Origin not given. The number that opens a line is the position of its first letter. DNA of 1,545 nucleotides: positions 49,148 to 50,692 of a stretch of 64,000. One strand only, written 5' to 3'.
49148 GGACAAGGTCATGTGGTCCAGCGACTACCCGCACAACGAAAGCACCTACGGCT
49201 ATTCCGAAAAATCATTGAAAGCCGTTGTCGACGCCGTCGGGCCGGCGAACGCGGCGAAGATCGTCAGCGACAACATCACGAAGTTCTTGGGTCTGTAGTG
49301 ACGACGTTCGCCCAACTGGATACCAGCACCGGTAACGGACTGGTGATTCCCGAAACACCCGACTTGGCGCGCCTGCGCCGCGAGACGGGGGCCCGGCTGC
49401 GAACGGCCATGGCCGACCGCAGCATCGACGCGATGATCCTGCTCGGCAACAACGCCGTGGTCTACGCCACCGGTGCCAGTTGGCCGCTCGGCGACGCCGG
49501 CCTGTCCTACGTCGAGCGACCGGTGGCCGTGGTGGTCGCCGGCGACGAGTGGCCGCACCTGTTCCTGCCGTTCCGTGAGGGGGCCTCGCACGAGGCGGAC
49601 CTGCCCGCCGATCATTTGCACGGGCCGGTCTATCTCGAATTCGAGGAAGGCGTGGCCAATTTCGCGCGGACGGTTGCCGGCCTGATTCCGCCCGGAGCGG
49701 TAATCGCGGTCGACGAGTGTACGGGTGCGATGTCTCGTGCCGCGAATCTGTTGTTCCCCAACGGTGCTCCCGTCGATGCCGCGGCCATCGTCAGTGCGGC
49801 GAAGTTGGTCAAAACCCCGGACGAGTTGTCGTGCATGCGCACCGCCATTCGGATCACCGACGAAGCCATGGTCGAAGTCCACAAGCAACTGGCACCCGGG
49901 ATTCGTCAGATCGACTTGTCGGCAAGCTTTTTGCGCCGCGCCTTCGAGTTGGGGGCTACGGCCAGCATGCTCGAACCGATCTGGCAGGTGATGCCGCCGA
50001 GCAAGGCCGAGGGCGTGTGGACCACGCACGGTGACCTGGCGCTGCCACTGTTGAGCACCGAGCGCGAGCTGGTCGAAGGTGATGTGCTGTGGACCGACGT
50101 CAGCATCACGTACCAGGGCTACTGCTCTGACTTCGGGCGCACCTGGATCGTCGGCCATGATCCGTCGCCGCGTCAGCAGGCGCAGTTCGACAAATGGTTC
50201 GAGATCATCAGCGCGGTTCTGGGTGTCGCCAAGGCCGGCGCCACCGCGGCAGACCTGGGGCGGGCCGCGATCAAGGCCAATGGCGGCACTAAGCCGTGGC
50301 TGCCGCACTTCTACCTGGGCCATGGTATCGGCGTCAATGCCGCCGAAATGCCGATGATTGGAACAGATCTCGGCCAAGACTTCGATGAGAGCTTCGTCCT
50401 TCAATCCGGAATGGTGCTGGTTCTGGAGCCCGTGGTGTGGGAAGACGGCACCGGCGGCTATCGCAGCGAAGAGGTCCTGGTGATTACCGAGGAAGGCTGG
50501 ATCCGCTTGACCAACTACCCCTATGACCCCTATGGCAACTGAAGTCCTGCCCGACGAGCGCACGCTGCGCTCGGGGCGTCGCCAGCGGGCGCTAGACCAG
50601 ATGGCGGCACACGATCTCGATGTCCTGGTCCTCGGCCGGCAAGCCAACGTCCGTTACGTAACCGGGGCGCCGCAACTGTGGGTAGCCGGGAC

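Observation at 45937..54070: Seven-gene translationally coupled operon: TetR, ferredoxin, P450, amidohydrolase, two M24 proteins and a double CoA-transferase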

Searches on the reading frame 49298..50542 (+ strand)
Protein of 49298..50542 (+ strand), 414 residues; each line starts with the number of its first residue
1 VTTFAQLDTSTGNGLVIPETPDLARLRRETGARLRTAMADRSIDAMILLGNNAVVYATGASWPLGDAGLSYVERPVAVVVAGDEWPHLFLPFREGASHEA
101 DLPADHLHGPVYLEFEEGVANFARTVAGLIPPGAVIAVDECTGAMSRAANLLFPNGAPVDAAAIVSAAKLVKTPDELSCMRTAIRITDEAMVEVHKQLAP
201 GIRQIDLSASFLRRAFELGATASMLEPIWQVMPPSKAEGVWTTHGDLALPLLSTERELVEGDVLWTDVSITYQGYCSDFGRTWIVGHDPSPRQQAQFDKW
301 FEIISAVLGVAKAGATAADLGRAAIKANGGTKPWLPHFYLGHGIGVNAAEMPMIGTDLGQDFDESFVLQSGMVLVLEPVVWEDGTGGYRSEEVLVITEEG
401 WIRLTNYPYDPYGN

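Call 4: search_protein_families(library=pfam, proteins=[window:49298-50542:+])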
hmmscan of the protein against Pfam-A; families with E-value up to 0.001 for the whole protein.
window:49298-50542:+ (414 aa): 2 families
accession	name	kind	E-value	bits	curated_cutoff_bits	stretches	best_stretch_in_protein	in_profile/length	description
PF00557.29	Peptidase_M24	-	1.3e-34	120.2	23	1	179-398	2-208/208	Metallopeptidase family M24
PF01321.24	Creatinase_N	-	1.5e-07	32.4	22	1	32-166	3-123/128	Creatinase/Prolidase N-terminal domain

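Call 5: search_protein_families(library=ncbifam, proteins=[window:49298-50542:+])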
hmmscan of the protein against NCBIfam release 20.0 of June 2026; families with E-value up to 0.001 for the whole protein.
window:49298-50542:+ (414 aa): 12 families
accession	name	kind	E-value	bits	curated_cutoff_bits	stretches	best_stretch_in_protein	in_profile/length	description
NF040821.1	dipep_PepQ_Arch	equivalog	3.6e-20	72.3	630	1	164-406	115-340/346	Xaa-Pro dipeptidase PepQ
TIGR00500.1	met_pdase_I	equivalog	2.2e-18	66.7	171.35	1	171-384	3-207/247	type I methionyl aminopeptidase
NF007310.0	PRK09795.1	equivalog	1e-16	60.7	393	1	164-401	120-345/361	aminopeptidase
NF043017.1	DimsulpropLyDddP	equivalog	1.5e-14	53.6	600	1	266-411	295-440/443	dimethylsulfonioproprionate lyase DddP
NF011173.0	PRK14575.1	equivalog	5.4e-11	42.1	850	1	146-410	153-401/406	putative peptidase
NF011720.0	PRK15173.1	subfamily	1.4e-10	40.7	420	1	146-410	90-338/343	peptidase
TIGR02993.1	ectoine_eutD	equivalog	6.3e-10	38.7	613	1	153-408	140-384/391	ectoine hydrolase DoeA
NF011174.0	PRK14576.1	subfamily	7.1e-10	38.3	487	1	157-405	163-395/405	putative endopeptidase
NF008970.0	PRK12318.1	equivalog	1.2e-08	34.5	267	1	170-380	42-244/291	methionyl aminopeptidase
NF008131.0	PRK10879.1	equivalog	2.7e-08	33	465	1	159-319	161-310/438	Xaa-Pro aminopeptidase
NF038259.1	ectoine_DoeA_2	exception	1.2e-05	24.2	575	1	155-400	137-372/386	ectoine hydrolase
NF009533.0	PRK12897.1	equivalog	6.2e-05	22.5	488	1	171-380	4-204/248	type I methionyl aminopeptidase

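Call 11: search_solved_structures(query=window:49298-50542:+, max_evalue=0.001)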
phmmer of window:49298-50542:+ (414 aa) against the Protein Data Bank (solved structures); distinct sequences matched with E-value up to 0.001: 86 (the best 60 are shown).
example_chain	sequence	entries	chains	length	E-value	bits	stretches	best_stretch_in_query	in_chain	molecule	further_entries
5cdl_A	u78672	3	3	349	1.9e-21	79.8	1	149-405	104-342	Proline dipeptidase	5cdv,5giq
5giu_A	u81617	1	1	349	1.9e-21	79.8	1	149-405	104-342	Proline dipeptidase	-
3q6d_A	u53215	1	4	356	7e-18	68.1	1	161-408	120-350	Proline dipeptidase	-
1pv9_A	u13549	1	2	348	2.1e-17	66.5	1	164-406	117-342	Xaa-Pro dipeptidase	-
1wy2_A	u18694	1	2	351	3.3e-17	65.8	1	158-406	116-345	Xaa-Pro dipeptidase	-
4ege_A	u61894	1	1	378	3.8e-14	55.8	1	72-410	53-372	Dipeptidase PepE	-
2zsg_A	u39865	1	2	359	2.3e-13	53.2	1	165-408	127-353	Aminopeptidase P, putative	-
5cnx_A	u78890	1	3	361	2.5e-12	49.8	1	166-401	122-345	Aminopeptidase YpdF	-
1wn1_A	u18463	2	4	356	4.3e-12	49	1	163-406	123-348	dipeptidase | 356aa long hypothetical dipeptidase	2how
4rgz_A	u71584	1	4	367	7.2e-12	48.3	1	123-407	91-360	Xaa-Pro aminopeptidase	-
4fkc_A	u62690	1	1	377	7.8e-12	48.2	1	124-407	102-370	Xaa-Pro aminopeptidase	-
1chm_A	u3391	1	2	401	1e-11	47.8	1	32-413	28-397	CREATINE AMIDINOHYDROLASE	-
5cik_A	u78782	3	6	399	3.9e-11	45.9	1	32-400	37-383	Proline dipeptidase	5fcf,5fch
4r60_A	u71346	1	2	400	3.9e-11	45.8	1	32-400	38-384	Proline dipeptidase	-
1o0x_A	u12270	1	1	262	8.9e-11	44.7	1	171-405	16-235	Methionine aminopeptidase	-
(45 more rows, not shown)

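Call 23: find_homologous_proteins(query=window:49298-50542:+, max_evalue=1e-20)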
Query window:49298-50542:+ (414 aa): 3487 proteins with E <= 1e-20 among 8000 candidates; the best 120 are listed.
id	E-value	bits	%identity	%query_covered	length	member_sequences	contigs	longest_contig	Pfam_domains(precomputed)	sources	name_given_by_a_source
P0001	4.1e-262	888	93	100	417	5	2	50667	PF01321.25,PF00557.30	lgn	-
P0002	2.4e-251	852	90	100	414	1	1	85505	PF01321.25,PF00557.30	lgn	-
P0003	6.3e-251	851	90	100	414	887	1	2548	PF01321.25,PF00557.30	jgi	-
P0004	4.4e-250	848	89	100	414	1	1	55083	PF01321.25,PF00557.30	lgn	-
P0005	1.6e-249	846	89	100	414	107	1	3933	PF01321.25,PF00557.30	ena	-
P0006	1.9e-249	846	90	100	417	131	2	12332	PF01321.25,PF00557.30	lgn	-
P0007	2.0e-249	846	89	100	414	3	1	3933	PF01321.25,PF00557.30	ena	-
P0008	7.8e-249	844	88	100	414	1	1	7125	PF01321.25,PF00557.30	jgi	jgi:Xaa-Pro aminopeptidase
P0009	1.7e-248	843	88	100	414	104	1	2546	PF01321.25,PF00557.30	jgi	jgi:Xaa-Pro aminopeptidase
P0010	2.8e-248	842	88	100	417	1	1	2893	PF01321.25,PF00557.30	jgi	jgi:Xaa-Pro aminopeptidase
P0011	2.9e-248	842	88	100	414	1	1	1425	PF01321.25,PF00557.30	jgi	jgi:Xaa-Pro dipeptidase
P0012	5.9e-248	841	88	100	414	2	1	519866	PF01321.25,PF00557.30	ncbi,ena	-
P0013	6.9e-248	841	88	100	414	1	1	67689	PF01321.25,PF00557.30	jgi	jgi:Xaa-Pro dipeptidase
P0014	1.1e-247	840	88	100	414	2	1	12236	PF01321.25,PF00557.30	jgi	jgi:Xaa-Pro dipeptidase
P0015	1.1e-246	837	88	100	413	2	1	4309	PF01321.25,PF00557.30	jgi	jgi:Xaa-Pro dipeptidase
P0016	1.2e-246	837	87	100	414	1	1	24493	PF01321.25,PF00557.30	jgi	jgi:Xaa-Pro dipeptidase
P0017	1.6e-246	836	87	100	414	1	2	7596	PF01321.25,PF00557.30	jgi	jgi:Xaa-Pro dipeptidase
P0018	2.7e-246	835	88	100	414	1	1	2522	PF01321.25,PF00557.30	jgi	jgi:Xaa-Pro dipeptidase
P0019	3.6e-246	835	87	100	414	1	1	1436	PF01321.25,PF00557.30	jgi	jgi:Xaa-Pro aminopeptidase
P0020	4.5e-246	835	88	100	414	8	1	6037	PF01321.25,PF00557.30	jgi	jgi:Xaa-Pro dipeptidase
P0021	6.0e-246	834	87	100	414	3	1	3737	PF01321.25,PF00557.30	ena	-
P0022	5.2e-245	831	88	100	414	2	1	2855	PF01321.25,PF00557.30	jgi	jgi:Xaa-Pro dipeptidase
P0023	1.7e-244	830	87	100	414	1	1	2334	PF01321.25,PF00557.30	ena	-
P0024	2.7e-244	829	87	100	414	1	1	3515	PF01321.25,PF00557.30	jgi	jgi:Xaa-Pro dipeptidase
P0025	4.1e-244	828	86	100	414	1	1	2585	PF01321.25,PF00557.30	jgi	-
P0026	4.2e-244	828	86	100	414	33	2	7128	PF01321.25,PF00557.30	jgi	jgi:Xaa-Pro dipeptidase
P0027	4.5e-244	828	89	97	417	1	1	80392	PF01321.25,PF00557.30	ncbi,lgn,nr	ncbi:peptidase [Mycobacterium sp. 852002-51057_SCH5723018]|nr:M24 family metallopeptidase [Mycobacte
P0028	6.9e-244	827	89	100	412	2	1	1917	PF01321.25,PF00557.30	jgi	jgi:Xaa-Pro dipeptidase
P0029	9.0e-244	827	86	100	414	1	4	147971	PF01321.25,PF00557.30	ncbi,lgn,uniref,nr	ncbi:aminopeptidase P family protein [Mycobacterium palustre]|uniref:Peptidase n=2 Tax=Mycobacterium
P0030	1.4e-243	826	87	100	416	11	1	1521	PF01321.25,PF00557.30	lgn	-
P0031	1.8e-243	826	87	100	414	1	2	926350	PF01321.25,PF00557.30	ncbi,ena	-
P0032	2.2e-243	826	85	100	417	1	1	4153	PF01321.25,PF00557.30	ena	-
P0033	4.7e-243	825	86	100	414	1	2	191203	PF01321.25,PF00557.30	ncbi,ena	-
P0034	5.3e-243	825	86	100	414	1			PF01321.25,PF00557.30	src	-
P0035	9.0e-243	824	88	100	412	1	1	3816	PF01321.25,PF00557.30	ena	-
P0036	9.8e-243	824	87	100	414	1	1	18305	PF01321.25,PF00557.30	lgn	-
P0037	1.0e-242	824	87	100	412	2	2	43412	PF01321.25,PF00557.30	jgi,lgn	jgi:Xaa-Pro aminopeptidase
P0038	1.3e-242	823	88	100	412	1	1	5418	PF01321.25,PF00557.30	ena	-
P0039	2.2e-242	823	86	100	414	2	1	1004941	PF01321.25,PF00557.30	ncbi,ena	-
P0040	3.0e-242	822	88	100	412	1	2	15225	PF01321.25,PF00557.30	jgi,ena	-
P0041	4.3e-242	822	86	100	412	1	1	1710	PF01321.25,PF00557.30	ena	-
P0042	5.0e-242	821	86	100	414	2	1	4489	PF01321.25,PF00557.30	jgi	jgi:Xaa-Pro dipeptidase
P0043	7.6e-242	821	85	100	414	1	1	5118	PF01321.25,PF00557.30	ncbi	-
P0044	9.0e-242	821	87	100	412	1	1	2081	PF01321.25,PF00557.30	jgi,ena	-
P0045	1.4e-241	820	86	100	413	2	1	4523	PF01321.25,PF00557.30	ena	-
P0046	2.0e-241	819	86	100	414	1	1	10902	PF01321.25,PF00557.30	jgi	jgi:Xaa-Pro dipeptidase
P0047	5.7e-241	818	86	100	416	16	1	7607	PF01321.25,PF00557.30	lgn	-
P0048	8.0e-241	817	86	100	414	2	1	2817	PF01321.25,PF00557.30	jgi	jgi:Xaa-Pro dipeptidase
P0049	8.1e-241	817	86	100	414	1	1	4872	PF01321.25,PF00557.30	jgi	jgi:Xaa-Pro aminopeptidase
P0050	1.5e-240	817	86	100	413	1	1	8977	PF01321.25,PF00557.30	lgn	-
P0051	2.2e-240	816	85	100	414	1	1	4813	PF01321.25,PF00557.30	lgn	-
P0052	2.3e-240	816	86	100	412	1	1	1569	PF01321.25,PF00557.30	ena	-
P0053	3.0e-240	815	86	100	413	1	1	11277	PF01321.25,PF00557.30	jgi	jgi:Xaa-Pro dipeptidase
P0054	3.9e-240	815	86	100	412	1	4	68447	PF01321.25,PF00557.30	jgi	jgi:Xaa-Pro dipeptidase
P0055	5.1e-240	815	86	100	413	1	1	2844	PF01321.25,PF00557.30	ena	-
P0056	5.5e-240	815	86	100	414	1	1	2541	PF01321.25,PF00557.30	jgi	jgi:Xaa-Pro dipeptidase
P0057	1.0e-239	814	85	100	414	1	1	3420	PF01321.25,PF00557.30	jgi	jgi:Xaa-Pro dipeptidase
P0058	1.5e-239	813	86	100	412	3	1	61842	PF01321.25,PF00557.30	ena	-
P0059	1.7e-239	813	86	100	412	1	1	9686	PF01321.25,PF00557.30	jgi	jgi:Xaa-Pro dipeptidase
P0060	2.1e-239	813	85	100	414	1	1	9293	PF01321.25,PF00557.30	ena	-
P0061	2.2e-239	813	86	100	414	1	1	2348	PF01321.25,PF00557.30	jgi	jgi:Xaa-Pro aminopeptidase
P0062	3.0e-239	812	86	100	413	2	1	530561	PF01321.25,PF00557.30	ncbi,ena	-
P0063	3.1e-239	812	86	100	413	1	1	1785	PF01321.25,PF00557.30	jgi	jgi:Xaa-Pro dipeptidase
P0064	3.6e-239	812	86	100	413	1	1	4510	PF01321.25,PF00557.30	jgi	jgi:Xaa-Pro dipeptidase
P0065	3.8e-239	812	86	100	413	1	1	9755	PF01321.25,PF00557.30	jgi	jgi:Xaa-Pro aminopeptidase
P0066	4.1e-239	812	86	100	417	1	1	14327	PF01321.25,PF00557.30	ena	-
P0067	6.7e-239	811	85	100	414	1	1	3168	PF01321.25,PF00557.30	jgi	-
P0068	6.8e-239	811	86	100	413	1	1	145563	PF01321.25,PF00557.30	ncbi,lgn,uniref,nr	ncbi:peptidase [Mycobacterium paraffinicum]|uniref:Peptidase n=1 Tax=Mycobacterium paraffinicum TaxI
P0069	6.8e-239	811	88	96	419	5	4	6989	PF01321.25,PF00557.30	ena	-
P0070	7.1e-239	811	86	100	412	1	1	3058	PF01321.25,PF00557.30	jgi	jgi:Xaa-Pro dipeptidase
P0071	9.6e-239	811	85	100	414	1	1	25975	PF01321.25,PF00557.30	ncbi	ncbi:MAG: Xaa-Pro peptidase family protein [Mycobacterium sp.]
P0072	1.0e-238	810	86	100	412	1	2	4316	PF01321.25,PF00557.30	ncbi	-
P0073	1.1e-238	810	85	100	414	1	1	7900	PF01321.25,PF00557.30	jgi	jgi:Xaa-Pro dipeptidase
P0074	1.1e-238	810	85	100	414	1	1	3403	PF01321.25,PF00557.30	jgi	jgi:Xaa-Pro dipeptidase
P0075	1.1e-238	810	85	100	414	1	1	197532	PF01321.25,PF00557.30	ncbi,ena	-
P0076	1.2e-238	810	85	100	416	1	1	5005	PF01321.25,PF00557.30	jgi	jgi:Xaa-Pro aminopeptidase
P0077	1.5e-238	810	87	97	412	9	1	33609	PF01321.25,PF00557.30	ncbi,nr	ncbi:MAG: aminopeptidase P family protein [Mycobacterium sp.]|nr:aminopeptidase P family protein [My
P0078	1.7e-238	810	86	100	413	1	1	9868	PF01321.25,PF00557.30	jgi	jgi:Xaa-Pro dipeptidase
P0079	2.0e-238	810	87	96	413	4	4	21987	PF01321.25,PF00557.30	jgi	jgi:Xaa-Pro dipeptidase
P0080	2.3e-238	809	85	100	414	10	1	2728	PF01321.25,PF00557.30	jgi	-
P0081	2.5e-238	809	85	100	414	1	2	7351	PF01321.25,PF00557.30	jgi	jgi:Xaa-Pro dipeptidase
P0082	2.8e-238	809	84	100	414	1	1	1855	PF01321.25,PF00557.30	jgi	jgi:Xaa-Pro dipeptidase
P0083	4.6e-238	808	85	100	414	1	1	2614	PF01321.25,PF00557.30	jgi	jgi:Xaa-Pro dipeptidase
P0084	4.8e-238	808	86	100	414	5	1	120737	PF01321.25,PF00557.30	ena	-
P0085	5.7e-238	808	86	100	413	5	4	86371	PF01321.25,PF00557.30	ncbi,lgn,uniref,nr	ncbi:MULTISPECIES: Xaa-Pro peptidase family protein [unclassified Mycobacterium]|uniref:M24 family m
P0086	6.8e-238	808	85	100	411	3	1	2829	PF01321.25,PF00557.30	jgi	jgi:Xaa-Pro aminopeptidase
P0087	7.5e-238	808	86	96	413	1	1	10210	PF01321.25,PF00557.30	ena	-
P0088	1.7e-237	806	84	100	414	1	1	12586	PF01321.25,PF00557.30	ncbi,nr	ncbi:MAG: Xaa-Pro dipeptidase [Mycobacterium sp.]|nr:Xaa-Pro dipeptidase [Mycobacterium sp.]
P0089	2.0e-237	806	85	100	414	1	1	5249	PF01321.25,PF00557.30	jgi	jgi:Xaa-Pro dipeptidase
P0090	2.4e-237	806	85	100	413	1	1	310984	PF01321.25,PF00557.30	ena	-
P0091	2.5e-237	806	85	100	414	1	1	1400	PF01321.25,PF00557.30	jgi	jgi:Xaa-Pro aminopeptidase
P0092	2.8e-237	806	85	100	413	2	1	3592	PF01321.25,PF00557.30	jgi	jgi:Xaa-Pro dipeptidase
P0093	3.2e-237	806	85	100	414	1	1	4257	PF01321.25,PF00557.30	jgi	jgi:Xaa-Pro aminopeptidase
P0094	3.8e-237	805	84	100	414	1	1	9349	PF01321.25,PF00557.30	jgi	-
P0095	4.3e-237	805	86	100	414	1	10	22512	PF01321.25,PF00557.30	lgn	-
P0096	4.4e-237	805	84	100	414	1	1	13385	PF01321.25,PF00557.30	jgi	jgi:Xaa-Pro aminopeptidase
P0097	4.4e-237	805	84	100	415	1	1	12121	PF01321.25,PF00557.30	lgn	-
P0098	4.6e-237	805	87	100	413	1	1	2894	PF01321.25,PF00557.30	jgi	-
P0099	4.7e-237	805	85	100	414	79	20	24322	PF01321.25,PF00557.30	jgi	jgi:Xaa-Pro aminopeptidase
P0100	4.8e-237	805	86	100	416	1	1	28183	PF01321.25,PF00557.30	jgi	jgi:Xaa-Pro dipeptidase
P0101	4.8e-237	805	85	100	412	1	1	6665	PF01321.25,PF00557.30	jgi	jgi:Xaa-Pro dipeptidase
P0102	5.3e-237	805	86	96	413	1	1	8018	PF01321.25,PF00557.30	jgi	jgi:Xaa-Pro dipeptidase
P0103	5.3e-237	805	85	100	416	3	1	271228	PF01321.25,PF00557.30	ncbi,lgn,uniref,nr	ncbi:peptidase [Mycobacterium scrofulaceum]|uniref:M24 family metallopeptidase n=1 Tax=Mycobacterium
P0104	7.2e-237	804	84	100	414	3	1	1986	PF01321.25,PF00557.30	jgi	jgi:Xaa-Pro dipeptidase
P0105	8.2e-237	804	85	100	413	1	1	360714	PF01321.25,PF00557.30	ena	-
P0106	8.8e-237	804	85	100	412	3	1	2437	PF01321.25,PF00557.30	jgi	jgi:Xaa-Pro dipeptidase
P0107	9.0e-237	804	84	100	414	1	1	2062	PF01321.25,PF00557.30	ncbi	-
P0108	9.7e-237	804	85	100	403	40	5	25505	PF01321.25,PF00557.30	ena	-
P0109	9.8e-237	804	86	96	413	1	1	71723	PF01321.25,PF00557.30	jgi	jgi:Xaa-Pro dipeptidase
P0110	1.4e-236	803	84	100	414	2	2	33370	PF01321.25,PF00557.30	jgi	jgi:Xaa-Pro dipeptidase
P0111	1.6e-236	803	86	100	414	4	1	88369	PF01321.25,PF00557.30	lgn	-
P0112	2.0e-236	803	85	100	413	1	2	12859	PF01321.25,PF00557.30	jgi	jgi:Xaa-Pro dipeptidase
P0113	2.3e-236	803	85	100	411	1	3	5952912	PF01321.25,PF00557.30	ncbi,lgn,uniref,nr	ncbi:M24 family metallopeptidase [Mycobacterium parmense]|uniref:Peptidase n=1 Tax=Mycobacterium par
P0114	3.7e-236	802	86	100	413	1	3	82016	PF01321.25,PF00557.30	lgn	-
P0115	3.9e-236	802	85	100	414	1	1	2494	PF01321.25,PF00557.30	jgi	jgi:Xaa-Pro dipeptidase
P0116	6.2e-236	801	84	100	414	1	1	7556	PF01321.25,PF00557.30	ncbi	ncbi:MAG: M24 family metallopeptidase [Mycobacterium sp.]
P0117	7.5e-236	801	85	100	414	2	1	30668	PF01321.25,PF00557.30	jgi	jgi:Xaa-Pro aminopeptidase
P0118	7.9e-236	801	84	100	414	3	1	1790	PF01321.25,PF00557.30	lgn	-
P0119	8.1e-236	801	86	100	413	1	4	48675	PF01321.25,PF00557.30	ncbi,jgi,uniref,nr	ncbi:MAG: Peptidase, family protein [Mycobacterium sp.]|jgi:Xaa-Pro aminopeptidase|uniref:M24 family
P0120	8.9e-236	801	85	100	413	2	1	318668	PF01321.25,PF00557.30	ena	-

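Call 30: search_dna_similar(query=window:49298-50542:+, collection=plasmids, mode=protein, max_evalue=1e-30, max_rows=30)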
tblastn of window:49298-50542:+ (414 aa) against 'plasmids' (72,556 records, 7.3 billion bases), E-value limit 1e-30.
Records with a match: 1; places in all: 1; records where one place covers at least 80% of the query: 1.
Best place of each record, by identity: 60-80% 1.
By first word of the organism name: Mycobacterium 1.
By predicted mobility (MOB-suite, as given by PLSDB): non-mobilizable 1.
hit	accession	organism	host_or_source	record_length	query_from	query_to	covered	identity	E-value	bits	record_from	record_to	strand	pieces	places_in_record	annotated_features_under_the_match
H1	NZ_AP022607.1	Mycobacterium branderi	-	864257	1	414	100%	73.7%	0e+0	591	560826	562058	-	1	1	Xaa-Pro peptidase family protein | M24 family metallopeptidase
